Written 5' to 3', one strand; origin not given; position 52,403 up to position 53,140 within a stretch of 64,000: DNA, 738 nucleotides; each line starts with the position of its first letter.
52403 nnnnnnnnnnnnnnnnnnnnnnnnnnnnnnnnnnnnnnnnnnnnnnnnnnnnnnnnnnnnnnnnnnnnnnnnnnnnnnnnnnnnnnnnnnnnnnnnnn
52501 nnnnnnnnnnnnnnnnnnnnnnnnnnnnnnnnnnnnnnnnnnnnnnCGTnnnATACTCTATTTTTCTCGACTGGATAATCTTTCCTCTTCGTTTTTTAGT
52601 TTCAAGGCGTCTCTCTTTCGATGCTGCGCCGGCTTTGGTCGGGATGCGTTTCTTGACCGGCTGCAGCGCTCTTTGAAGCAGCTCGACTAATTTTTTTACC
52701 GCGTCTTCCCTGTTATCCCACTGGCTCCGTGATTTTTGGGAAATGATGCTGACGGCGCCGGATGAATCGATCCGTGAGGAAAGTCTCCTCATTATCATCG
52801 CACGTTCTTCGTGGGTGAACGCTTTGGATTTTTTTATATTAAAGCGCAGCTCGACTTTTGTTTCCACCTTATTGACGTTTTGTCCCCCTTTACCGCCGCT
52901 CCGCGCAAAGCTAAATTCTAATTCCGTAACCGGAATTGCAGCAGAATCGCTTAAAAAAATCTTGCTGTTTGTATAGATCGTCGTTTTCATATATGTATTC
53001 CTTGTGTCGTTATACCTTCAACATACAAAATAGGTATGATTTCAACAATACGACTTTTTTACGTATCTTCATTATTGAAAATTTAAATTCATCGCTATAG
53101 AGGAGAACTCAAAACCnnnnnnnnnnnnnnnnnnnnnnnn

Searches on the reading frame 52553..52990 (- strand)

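Call 72: search_protein_families(library=pfam, proteins=[window:52553-52990:-], max_evalue=0.00001)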
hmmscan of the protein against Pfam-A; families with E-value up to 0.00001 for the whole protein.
window:52553-52990:- (146 aa): 1 family
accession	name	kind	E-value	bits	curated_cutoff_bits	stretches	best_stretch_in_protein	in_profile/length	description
PF00472.26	RF-1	-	2.4e-19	69.8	35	1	17-141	5-115/116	RF-1 domain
